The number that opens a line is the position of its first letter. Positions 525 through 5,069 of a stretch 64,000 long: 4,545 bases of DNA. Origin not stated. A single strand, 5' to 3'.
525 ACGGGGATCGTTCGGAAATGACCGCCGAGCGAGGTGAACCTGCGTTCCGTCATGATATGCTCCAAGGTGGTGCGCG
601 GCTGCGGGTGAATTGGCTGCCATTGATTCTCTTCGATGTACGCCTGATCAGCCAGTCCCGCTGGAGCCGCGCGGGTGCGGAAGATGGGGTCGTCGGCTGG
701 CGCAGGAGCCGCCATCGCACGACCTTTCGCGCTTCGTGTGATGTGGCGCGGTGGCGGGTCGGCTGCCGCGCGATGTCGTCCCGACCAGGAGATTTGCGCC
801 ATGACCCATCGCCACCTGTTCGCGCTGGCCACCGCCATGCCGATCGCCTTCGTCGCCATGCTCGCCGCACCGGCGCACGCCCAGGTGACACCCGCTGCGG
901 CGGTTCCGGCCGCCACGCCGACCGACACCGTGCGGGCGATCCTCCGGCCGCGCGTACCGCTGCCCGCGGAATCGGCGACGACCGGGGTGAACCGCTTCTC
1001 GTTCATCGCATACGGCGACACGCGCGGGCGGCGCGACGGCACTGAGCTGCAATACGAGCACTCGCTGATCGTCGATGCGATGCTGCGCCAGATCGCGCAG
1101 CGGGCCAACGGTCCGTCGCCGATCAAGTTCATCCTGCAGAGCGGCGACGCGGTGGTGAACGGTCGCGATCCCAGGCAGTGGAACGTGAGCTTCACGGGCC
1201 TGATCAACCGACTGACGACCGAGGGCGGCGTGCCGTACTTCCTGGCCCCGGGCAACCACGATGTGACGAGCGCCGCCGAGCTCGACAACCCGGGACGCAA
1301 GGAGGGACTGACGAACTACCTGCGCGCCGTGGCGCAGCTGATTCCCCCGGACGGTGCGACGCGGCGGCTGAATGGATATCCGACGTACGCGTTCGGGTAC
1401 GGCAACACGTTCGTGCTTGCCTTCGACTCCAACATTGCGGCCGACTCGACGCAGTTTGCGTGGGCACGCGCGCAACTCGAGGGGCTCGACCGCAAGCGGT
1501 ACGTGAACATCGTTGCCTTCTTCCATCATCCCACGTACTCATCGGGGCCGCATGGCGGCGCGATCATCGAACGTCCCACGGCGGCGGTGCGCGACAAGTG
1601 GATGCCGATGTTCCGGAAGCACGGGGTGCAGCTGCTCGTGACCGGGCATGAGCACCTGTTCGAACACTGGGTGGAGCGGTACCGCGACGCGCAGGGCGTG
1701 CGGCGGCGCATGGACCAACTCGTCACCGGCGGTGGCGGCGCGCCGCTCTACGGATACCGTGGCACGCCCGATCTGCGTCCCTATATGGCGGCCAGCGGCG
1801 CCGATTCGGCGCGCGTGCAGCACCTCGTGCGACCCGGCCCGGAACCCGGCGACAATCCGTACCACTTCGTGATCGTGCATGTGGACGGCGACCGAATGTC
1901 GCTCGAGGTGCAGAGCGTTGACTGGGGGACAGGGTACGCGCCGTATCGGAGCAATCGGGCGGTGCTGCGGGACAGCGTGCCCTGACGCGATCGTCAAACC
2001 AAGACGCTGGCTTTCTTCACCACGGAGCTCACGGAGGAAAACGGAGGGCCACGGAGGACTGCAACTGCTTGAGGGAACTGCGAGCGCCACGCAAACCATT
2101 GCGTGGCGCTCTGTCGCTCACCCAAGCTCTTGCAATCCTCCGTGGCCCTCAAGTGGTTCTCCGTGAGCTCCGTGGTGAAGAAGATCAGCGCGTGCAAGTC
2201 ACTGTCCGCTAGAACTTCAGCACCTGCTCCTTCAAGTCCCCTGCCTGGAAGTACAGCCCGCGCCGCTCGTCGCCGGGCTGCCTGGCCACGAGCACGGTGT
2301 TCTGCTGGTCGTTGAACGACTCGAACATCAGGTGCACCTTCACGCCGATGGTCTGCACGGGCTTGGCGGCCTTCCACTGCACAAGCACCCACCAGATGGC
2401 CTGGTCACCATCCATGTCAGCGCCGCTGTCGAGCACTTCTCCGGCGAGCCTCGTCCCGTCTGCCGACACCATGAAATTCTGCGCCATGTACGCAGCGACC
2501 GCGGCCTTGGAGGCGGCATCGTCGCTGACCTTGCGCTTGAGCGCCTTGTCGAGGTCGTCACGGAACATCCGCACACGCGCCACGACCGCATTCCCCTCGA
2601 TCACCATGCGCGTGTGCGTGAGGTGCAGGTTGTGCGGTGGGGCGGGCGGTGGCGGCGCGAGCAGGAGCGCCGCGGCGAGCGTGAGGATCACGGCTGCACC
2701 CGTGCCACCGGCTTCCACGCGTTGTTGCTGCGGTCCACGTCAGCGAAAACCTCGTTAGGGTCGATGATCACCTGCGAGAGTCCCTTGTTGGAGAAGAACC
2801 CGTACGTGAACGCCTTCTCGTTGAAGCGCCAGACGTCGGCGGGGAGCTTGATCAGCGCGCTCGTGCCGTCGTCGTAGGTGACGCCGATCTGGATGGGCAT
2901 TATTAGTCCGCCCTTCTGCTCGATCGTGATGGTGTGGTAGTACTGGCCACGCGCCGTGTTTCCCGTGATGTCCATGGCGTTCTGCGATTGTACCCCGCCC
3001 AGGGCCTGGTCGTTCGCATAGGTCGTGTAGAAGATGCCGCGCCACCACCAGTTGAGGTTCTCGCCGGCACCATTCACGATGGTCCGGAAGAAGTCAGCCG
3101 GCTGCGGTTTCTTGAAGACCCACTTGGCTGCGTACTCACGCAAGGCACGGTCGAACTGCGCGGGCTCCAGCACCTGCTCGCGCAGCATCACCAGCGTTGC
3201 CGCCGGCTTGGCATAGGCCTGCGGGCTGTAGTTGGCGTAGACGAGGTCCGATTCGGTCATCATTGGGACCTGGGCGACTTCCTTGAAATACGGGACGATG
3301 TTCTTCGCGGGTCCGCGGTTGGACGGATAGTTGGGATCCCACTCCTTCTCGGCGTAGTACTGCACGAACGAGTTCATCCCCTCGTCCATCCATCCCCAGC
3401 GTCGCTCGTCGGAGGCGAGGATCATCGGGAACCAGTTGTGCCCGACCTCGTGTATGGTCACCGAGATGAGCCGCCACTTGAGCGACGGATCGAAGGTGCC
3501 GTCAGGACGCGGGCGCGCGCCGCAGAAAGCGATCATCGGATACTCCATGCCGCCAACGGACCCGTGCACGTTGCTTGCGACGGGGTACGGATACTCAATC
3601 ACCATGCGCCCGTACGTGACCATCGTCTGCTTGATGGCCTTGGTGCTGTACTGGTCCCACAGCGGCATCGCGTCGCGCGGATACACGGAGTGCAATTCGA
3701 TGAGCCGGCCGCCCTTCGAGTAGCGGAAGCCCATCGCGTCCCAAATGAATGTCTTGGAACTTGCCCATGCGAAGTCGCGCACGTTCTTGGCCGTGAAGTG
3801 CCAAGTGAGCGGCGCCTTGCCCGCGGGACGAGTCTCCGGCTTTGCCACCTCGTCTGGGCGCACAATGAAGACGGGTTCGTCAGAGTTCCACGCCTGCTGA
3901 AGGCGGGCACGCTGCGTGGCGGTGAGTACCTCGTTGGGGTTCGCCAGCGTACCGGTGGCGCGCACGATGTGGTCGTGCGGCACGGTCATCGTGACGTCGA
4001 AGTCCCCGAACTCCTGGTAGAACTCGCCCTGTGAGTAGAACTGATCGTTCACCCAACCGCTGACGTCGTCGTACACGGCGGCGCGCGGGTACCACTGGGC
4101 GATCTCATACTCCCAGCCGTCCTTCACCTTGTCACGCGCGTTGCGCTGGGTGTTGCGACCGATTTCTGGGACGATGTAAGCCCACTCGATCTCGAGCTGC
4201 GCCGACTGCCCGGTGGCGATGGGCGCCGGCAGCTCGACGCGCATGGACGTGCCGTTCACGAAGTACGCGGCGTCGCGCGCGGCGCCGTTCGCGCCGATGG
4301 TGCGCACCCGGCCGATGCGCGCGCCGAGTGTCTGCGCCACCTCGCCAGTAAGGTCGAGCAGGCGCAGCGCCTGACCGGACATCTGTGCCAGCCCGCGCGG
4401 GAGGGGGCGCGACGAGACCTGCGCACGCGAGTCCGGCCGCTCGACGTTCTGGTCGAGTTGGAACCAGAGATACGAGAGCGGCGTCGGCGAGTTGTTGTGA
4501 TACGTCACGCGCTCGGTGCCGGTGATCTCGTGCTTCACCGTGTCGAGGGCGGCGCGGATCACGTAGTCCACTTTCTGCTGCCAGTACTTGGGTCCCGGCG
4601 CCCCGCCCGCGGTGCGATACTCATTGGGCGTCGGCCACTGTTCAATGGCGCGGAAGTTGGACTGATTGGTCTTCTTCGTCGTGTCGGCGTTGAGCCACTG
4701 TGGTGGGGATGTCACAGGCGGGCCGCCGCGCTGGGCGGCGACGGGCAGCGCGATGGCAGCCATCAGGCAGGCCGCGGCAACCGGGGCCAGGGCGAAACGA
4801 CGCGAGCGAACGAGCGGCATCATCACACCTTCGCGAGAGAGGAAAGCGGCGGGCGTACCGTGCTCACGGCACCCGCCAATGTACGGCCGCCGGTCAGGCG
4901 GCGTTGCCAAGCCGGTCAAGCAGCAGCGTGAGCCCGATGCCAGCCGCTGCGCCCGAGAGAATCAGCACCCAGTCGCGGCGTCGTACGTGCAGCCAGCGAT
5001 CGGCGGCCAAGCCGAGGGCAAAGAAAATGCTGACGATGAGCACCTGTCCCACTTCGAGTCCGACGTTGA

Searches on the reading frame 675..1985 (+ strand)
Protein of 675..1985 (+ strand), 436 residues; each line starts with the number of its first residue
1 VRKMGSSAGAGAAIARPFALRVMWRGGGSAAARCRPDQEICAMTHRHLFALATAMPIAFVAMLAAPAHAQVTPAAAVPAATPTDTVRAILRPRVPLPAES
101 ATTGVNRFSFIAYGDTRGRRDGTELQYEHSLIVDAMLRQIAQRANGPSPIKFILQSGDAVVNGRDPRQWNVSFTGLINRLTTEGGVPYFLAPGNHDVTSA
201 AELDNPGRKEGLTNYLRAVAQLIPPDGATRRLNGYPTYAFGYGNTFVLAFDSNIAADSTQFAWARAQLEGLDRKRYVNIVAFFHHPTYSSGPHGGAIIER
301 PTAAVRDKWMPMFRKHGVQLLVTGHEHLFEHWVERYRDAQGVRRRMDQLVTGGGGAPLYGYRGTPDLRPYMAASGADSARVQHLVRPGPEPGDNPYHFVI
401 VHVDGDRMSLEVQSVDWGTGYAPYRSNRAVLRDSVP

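Call 62: search_protein_families(library=pfam, proteins=[window:675-1985:+], max_evalue=0.001)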
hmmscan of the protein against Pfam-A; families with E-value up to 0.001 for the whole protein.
window:675-1985:+ (436 aa): 1 family
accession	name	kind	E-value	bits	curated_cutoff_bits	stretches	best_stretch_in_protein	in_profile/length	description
PF00149.33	Metallophos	-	1.8e-11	45.3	21.5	1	137-327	18-189/191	Calcineurin-like phosphoesterase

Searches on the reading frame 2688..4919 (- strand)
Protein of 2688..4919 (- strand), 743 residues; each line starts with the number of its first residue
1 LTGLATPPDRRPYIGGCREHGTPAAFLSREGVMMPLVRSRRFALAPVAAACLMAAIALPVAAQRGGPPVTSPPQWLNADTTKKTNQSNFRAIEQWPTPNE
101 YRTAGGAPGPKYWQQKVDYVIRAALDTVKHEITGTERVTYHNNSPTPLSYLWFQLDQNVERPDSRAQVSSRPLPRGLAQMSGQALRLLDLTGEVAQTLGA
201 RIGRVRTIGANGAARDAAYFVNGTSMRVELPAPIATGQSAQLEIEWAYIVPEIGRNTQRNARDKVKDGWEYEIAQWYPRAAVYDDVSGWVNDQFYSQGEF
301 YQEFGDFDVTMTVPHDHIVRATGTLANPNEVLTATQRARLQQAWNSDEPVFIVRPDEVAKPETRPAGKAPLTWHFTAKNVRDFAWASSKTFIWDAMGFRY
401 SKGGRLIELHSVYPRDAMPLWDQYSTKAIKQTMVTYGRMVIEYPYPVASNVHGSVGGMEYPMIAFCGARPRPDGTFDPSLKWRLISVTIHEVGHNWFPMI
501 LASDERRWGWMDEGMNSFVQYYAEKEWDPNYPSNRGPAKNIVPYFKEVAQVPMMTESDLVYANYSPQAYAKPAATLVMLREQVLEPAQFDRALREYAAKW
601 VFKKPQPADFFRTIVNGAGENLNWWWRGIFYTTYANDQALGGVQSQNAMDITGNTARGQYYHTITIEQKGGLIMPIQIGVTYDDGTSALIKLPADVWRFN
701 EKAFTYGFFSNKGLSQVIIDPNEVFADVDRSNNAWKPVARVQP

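Call 62: search_protein_families(library=pfam, proteins=[window:2688-4919:-], max_evalue=0.001)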
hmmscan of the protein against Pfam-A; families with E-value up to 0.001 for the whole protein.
window:2688-4919:- (743 aa): 1 family
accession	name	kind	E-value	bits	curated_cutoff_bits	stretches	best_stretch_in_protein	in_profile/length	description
PF01433.26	Peptidase_M1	-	2.6e-10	40.7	27.7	1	482-626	65-215/218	Peptidase family M1 domain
